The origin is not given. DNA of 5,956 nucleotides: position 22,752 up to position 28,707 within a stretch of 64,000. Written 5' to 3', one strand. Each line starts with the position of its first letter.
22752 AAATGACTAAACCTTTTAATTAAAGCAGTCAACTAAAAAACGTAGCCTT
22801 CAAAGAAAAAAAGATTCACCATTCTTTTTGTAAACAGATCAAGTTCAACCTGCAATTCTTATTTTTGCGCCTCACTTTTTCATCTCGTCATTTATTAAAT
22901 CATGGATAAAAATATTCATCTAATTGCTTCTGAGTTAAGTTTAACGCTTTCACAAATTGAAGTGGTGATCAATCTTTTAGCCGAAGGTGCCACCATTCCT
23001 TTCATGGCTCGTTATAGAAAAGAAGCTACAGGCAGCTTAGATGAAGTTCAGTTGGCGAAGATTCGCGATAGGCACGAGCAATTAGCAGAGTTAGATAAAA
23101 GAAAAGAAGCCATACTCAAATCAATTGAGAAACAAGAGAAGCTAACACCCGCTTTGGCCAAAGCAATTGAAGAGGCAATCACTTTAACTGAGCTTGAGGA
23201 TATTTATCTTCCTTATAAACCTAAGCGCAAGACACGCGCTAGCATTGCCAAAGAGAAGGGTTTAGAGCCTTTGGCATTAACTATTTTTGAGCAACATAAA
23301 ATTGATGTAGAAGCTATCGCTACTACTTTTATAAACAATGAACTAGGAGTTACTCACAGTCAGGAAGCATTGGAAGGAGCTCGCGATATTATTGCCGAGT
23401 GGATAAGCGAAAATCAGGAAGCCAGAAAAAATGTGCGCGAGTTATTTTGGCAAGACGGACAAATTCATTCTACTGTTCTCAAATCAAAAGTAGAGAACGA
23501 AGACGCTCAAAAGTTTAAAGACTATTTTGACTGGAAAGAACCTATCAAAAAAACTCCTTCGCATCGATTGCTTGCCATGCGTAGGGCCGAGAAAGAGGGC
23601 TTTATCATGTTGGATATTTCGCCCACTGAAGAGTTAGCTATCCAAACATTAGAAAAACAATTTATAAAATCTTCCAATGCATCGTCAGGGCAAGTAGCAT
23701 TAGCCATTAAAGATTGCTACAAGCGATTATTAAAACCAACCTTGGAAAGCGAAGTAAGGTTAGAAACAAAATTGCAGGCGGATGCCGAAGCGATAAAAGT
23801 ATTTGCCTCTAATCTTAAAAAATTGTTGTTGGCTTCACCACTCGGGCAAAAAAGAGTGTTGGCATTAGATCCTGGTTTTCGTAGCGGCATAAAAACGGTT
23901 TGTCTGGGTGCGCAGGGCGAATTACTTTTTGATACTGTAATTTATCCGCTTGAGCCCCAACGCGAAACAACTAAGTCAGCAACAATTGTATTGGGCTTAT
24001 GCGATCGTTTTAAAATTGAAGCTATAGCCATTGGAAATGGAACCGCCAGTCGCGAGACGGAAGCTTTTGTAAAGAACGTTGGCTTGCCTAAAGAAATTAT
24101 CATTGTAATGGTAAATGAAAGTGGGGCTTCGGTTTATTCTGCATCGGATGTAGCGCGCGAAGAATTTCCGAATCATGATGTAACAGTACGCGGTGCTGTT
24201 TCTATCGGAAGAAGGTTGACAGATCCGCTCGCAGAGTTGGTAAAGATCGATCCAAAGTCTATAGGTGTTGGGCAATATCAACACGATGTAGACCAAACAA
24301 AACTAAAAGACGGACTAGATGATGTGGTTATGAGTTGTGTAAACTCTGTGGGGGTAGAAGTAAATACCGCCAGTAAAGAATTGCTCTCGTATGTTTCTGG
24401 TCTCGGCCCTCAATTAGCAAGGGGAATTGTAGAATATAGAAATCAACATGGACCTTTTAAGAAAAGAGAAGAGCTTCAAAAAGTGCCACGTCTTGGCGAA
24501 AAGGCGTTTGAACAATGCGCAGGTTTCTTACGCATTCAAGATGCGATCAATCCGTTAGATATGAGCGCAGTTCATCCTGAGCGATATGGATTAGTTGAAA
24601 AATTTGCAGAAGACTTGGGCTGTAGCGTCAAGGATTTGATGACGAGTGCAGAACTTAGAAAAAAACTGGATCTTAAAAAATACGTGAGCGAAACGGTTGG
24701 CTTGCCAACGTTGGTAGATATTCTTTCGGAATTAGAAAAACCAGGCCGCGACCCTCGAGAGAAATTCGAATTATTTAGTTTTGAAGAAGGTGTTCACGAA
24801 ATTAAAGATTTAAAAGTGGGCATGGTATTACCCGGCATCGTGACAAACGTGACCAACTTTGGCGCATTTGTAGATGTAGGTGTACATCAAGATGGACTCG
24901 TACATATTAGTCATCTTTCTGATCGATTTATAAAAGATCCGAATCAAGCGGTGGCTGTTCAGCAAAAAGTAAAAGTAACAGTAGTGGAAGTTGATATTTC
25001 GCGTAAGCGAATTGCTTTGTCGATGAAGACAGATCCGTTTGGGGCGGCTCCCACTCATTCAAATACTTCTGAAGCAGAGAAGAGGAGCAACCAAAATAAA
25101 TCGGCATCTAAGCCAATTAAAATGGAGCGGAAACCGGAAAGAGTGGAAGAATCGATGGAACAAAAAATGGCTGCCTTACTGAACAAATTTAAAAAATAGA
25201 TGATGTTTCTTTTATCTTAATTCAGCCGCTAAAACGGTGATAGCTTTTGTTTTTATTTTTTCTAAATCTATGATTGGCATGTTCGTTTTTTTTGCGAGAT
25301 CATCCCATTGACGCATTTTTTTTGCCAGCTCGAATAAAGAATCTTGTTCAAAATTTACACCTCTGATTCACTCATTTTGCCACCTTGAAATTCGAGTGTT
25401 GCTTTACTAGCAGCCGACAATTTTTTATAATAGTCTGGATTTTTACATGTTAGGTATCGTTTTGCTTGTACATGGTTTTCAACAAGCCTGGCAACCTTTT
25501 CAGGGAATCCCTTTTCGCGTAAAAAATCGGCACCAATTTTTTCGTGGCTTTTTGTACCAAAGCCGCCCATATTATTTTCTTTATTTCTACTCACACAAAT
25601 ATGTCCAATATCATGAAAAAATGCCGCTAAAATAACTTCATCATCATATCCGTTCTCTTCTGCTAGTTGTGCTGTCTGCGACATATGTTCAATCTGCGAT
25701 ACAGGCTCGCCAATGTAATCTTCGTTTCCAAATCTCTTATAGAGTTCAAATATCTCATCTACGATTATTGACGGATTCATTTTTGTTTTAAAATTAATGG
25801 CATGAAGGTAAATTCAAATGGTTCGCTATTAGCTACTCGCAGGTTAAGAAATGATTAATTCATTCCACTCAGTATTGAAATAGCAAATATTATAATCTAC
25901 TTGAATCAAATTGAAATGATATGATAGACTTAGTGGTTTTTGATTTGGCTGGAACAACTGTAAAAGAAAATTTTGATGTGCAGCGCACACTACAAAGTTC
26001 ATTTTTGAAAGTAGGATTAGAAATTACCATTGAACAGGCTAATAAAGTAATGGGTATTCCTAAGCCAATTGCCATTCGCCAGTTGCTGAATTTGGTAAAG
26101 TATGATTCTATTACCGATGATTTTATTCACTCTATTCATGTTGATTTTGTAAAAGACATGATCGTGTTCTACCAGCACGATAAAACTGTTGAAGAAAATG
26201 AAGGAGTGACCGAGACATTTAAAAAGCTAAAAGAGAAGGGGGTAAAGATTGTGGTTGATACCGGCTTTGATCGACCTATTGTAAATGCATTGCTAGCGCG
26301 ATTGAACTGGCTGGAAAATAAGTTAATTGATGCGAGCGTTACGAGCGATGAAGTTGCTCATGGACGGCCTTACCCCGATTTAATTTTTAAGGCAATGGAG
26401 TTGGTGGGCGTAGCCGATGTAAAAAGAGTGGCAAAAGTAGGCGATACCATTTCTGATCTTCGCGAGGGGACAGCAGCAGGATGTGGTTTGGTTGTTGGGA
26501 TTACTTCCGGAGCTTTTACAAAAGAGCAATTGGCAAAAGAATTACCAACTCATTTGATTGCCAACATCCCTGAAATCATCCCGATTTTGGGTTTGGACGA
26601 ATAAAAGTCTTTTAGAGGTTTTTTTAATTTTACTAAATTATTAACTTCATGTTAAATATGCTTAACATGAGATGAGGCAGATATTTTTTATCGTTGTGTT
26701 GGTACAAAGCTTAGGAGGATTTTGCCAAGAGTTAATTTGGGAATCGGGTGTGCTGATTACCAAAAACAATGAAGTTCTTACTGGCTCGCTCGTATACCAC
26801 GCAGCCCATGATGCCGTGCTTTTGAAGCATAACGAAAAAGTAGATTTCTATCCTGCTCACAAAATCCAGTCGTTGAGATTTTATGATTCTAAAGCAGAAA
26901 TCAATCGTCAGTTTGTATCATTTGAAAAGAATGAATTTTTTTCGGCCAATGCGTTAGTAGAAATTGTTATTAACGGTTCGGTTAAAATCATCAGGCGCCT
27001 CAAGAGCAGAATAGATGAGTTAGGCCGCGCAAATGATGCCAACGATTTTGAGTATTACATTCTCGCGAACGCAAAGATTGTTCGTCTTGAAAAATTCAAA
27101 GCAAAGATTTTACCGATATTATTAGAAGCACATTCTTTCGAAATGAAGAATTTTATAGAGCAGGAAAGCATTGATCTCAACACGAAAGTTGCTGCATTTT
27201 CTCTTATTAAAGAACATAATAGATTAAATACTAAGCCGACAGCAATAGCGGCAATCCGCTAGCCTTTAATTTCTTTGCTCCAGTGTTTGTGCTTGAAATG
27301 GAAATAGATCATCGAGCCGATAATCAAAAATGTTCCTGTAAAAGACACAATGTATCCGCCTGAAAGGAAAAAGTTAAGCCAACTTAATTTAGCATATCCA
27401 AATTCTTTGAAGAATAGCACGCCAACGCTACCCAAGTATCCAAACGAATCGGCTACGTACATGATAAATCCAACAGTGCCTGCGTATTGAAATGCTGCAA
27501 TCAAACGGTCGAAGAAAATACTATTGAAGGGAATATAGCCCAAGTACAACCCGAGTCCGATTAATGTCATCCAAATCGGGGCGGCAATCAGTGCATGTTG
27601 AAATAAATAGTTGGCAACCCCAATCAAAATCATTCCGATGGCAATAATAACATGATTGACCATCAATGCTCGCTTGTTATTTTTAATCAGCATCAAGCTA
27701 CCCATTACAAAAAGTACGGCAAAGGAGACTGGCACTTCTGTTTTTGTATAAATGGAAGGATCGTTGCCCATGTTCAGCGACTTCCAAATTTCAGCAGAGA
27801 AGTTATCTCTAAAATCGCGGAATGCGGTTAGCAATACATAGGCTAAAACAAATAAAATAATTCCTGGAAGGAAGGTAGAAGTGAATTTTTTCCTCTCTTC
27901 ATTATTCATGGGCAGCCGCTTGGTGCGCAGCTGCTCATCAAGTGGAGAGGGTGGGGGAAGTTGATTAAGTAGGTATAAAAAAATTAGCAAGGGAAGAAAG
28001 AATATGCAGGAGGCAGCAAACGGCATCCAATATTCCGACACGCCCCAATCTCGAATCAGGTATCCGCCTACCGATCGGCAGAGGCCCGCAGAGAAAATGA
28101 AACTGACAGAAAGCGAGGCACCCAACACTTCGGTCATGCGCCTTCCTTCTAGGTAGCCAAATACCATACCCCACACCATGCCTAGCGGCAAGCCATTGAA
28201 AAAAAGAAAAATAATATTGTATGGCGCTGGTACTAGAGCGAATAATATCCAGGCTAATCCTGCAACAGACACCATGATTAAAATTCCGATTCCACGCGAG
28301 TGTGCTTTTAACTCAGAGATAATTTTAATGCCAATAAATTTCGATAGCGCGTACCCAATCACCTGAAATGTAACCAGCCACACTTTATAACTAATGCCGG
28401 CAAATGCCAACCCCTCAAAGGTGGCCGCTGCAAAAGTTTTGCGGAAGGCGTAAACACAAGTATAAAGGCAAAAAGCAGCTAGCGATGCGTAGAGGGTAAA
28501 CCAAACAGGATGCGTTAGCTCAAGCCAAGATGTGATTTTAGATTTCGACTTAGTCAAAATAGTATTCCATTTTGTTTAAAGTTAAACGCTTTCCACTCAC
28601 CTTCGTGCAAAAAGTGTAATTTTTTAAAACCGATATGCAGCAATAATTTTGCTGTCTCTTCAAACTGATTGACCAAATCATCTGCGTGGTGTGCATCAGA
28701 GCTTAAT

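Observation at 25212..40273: Phosphonate-catabolism genes placed back-to-back with a SusC/SusD pair and two secreted phosphoesterases: a candidate organophosphorus utilisation locus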

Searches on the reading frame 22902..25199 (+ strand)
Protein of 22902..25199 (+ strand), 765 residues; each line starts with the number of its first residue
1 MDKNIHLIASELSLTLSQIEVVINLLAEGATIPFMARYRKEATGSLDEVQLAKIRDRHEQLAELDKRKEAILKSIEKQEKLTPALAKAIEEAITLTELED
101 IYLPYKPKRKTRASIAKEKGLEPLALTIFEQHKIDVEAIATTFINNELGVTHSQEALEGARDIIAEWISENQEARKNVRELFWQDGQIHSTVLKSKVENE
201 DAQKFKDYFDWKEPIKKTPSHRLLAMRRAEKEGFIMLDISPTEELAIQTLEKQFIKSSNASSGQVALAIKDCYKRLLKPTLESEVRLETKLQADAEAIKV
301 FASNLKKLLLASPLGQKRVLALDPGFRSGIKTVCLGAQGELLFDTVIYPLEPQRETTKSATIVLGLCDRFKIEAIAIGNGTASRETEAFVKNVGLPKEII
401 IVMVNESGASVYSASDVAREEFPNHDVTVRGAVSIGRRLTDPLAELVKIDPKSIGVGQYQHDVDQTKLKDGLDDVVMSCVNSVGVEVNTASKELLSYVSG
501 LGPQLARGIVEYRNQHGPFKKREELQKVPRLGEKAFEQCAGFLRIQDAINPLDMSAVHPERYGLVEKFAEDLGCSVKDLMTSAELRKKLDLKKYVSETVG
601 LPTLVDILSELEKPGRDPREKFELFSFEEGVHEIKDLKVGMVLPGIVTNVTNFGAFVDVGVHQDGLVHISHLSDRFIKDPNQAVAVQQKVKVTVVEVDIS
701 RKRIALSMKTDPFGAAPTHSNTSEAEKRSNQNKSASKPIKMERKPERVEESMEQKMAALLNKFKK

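Call 3: search_protein_families(library=pfam, proteins=[window:22902-25199:+])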
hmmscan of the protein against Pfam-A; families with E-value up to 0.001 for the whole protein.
window:22902-25199:+ (765 aa): 10 families
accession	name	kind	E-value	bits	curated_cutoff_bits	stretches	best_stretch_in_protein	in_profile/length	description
PF16921.10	Tex_YqgF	-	3.3e-44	150.8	27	1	317-439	1-125/126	Tex protein YqgF-like domain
PF22706.1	Tex_central_region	-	1.2e-34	120.3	27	1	134-301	4-178/178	Tex central region-like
PF12836.13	HHH_3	-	1e-30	106.1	27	1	480-544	1-65/65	Helix-hairpin-helix motif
PF09371.15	Tex_N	-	3.8e-29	100.7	32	1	4-76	3-75/75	Tex-like protein N-terminal domain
PF17674.7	HHH_9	-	1.5e-26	93.5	23.1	1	550-619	1-70/70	HHH domain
PF00575.29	S1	-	3.7e-20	72.5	22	1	637-709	2-74/74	S1 RNA binding domain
PF23459.1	S1_RRP5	-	8.8e-11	42.7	27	1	637-707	1-71/72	RRP5 S1 domain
PF14635.12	HHH_7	-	5.1e-10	40.1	27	1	453-545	5-103/104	Helix-hairpin-helix motif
PF14639.11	YqgF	-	5.6e-06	26.7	35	1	398-447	98-147/150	Holliday-junction resolvase-like of SPT6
PF03934.19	T2SSK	-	0.00085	20.1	24.2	0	485-533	1-49/63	Type II secretion system (T2SS), protein K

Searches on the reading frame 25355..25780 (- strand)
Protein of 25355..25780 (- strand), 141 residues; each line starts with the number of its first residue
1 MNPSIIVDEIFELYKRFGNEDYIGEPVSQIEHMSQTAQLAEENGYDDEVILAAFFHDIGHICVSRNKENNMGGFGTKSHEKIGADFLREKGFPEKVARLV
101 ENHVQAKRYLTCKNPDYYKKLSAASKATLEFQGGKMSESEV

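Call 3: search_protein_families(library=pfam, proteins=[window:25355-25780:-])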
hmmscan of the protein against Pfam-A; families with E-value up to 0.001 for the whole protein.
window:25355-25780:- (141 aa): 1 family
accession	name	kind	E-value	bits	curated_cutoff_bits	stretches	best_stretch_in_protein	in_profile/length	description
PF01966.28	HD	-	5.3e-12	46.5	22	1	31-108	3-90/116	HD domain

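Call 5: search_protein_families(library=ncbifam, proteins=[window:25355-25780:-], max_evalue=0.001)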
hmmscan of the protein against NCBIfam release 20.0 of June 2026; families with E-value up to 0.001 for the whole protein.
window:25355-25780:- (141 aa): 7 families
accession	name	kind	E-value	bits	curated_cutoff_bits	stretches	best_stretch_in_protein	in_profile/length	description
TIGR03276.1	Phn-HD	hypoth_equivalog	3.3e-52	176.6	214.6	1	6-140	3-135/179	phosphonate degradation HD-domain oxygenase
NF049941.1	HyMthAminphonOxyTmpB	equivalog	1.6e-38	132.4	300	1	2-141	3-140/188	(R)-1-hydroxy-2-trimethylaminoethylphosphonate oxygenase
NF052439.1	HMPDioxPhnZ1GIM8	equivalog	1.4e-28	99.7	300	1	7-141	23-155/199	hydroxymethylphosphonate dioxygenase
TIGR00277.1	HDIG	domain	4.9e-11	42.3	27.6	1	35-105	15-83/84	HDIG domain-containing metalloprotein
TIGR00295.1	TIGR00295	hypoth_equivalog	8.9e-07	28.8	172.35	1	78-106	62-90/164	TIGR00295 family protein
NF009343.0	PRK12703.1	equivalog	1.7e-05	23.9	434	1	9-106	174-259/339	tRNA (cytidine(56)-2'-O)-methyltransferase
TIGR02578.2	cas_TM1811_Csm1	equivalog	9.2e-05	21.3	170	1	47-113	2-59/753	type III-A CRISPR-associated protein Cas10/Csm1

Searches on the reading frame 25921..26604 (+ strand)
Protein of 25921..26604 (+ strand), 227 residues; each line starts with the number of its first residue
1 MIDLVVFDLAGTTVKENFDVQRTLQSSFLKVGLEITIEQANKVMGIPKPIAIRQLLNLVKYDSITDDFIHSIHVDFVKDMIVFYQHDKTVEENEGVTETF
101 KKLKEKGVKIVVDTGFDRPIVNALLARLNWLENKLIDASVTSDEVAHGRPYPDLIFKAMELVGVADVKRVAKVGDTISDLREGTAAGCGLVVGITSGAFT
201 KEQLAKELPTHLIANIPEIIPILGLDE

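Call 3: search_protein_families(library=pfam, proteins=[window:25921-26604:+])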
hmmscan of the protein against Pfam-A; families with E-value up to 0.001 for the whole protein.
window:25921-26604:+ (227 aa): 2 families
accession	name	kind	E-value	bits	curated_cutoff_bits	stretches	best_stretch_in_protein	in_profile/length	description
PF13419.12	HAD_2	-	4.5e-18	66.4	23.8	1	5-190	1-175/178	Haloacid dehalogenase-like hydrolase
PF00702.32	Hydrolase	-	1.2e-17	65.4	26.4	1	2-187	1-191/191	haloacid dehalogenase-like hydrolase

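Call 5: search_protein_families(library=ncbifam, proteins=[window:25921-26604:+], max_evalue=0.001)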
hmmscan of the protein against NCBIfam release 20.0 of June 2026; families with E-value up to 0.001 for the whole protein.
window:25921-26604:+ (227 aa): 24 families
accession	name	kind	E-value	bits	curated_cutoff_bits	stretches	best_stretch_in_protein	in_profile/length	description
TIGR03351.1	PhnX-like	hypoth_equivalog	2.3e-61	207.5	218.9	1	2-223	1-219/220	phosphonatase-like hydrolase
TIGR01422.2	phosphonatase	equivalog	5.8e-33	114.2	220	1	2-197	1-202/251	phosphonoacetaldehyde hydrolase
NF009804.0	PRK13288.1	equivalog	2.7e-16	59.7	218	1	2-224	3-211/215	pyrophosphatase PpaX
TIGR01454.1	AHBA_synth_RP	hypoth_equivalog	8.3e-16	58.2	246.65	1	84-213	68-193/205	AHBA synthesis associated protein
TIGR01449.2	PGP_bact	equivalog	4.4e-14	52.5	180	1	5-218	1-208/213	phosphoglycolate phosphatase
NF009698.0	PRK13223.1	equivalog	1.1e-12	47.7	466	1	3-221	14-227/272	phosphoglycolate phosphatase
NF009697.0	PRK13222.1-4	equivalog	1.9e-12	47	327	1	5-225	10-224/232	phosphoglycolate phosphatase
NF009695.0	PRK13222.1-2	equivalog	1.5e-11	44.2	225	1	2-223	6-222/226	phosphoglycolate phosphatase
NF009694.0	PRK13222.1-1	equivalog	3.2e-11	43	415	1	95-226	115-242/252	phosphoglycolate phosphatase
NF053653.1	InDiPhoBT2121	equivalog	7.1e-11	42.1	245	1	5-217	4-209/216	inorganic diphosphatase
TIGR02009.1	PGMB-YQAB-SF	subfamily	6e-09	36.3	153.35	1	5-188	4-181/186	beta-phosphoglucomutase family hydrolase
TIGR02252.1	DREG-2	subfamily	9.3e-08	32.1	155.2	1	75-188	89-199/203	HAD hydrolase, REG-2-like, family IA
TIGR02253.1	CTE7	subfamily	1.1e-07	31.9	169.75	1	61-215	62-216/221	TIGR02253 family HAD-type hydrolase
NF008087.0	PRK10826.1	equivalog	2.8e-06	27.1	191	1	2-178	7-176/222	hexitol phosphatase HxpB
TIGR01990.1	bPGM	equivalog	6e-06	26.4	189.4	1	5-181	4-174/187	beta-phosphoglucomutase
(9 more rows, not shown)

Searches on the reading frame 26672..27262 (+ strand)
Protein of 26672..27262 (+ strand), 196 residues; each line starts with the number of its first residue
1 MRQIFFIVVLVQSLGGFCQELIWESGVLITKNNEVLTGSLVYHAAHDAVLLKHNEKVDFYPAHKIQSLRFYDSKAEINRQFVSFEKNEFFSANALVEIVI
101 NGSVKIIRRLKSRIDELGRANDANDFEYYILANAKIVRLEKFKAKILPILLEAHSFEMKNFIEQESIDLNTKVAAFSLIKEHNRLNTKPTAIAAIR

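Call 3: search_protein_families(library=pfam, proteins=[window:26672-27262:+])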
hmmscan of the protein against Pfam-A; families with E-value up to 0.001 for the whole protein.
window:26672-27262:+ (196 aa): 0 families

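Call 5: search_protein_families(library=ncbifam, proteins=[window:26672-27262:+], max_evalue=0.001)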
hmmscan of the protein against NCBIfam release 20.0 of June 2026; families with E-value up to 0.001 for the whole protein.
window:26672-27262:+ (196 aa): 0 families

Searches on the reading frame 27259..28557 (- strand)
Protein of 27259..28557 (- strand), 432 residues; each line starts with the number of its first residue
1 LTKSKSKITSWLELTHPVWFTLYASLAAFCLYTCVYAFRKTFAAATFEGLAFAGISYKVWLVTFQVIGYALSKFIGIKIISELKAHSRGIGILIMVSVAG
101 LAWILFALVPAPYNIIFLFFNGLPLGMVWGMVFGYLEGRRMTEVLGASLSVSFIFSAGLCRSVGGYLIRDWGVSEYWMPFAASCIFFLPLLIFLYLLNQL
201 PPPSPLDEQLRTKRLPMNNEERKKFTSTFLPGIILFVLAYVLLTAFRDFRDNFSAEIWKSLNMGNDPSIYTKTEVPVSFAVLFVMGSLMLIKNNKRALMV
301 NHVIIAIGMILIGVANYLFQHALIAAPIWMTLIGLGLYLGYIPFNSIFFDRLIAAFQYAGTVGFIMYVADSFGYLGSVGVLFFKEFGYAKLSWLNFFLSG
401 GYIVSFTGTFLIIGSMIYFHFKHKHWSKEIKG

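Call 3: search_protein_families(library=pfam, proteins=[window:27259-28557:-])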
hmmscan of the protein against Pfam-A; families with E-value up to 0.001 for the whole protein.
window:27259-28557:- (432 aa): 1 family
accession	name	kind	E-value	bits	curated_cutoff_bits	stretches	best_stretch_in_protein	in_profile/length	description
PF18943.6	DUF5690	-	2.7e-165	550.4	25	1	42-421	2-381/382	Family of unknown function (DUF5690)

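Call 5: search_protein_families(library=ncbifam, proteins=[window:27259-28557:-], max_evalue=0.001)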
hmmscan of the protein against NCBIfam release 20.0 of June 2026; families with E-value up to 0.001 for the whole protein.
window:27259-28557:- (432 aa): 0 families

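Call 65: search_solved_structures(query=window:27259-28557:-, max_evalue=10)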
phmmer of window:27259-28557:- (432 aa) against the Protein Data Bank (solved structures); distinct sequences matched with E-value up to 10: 0.
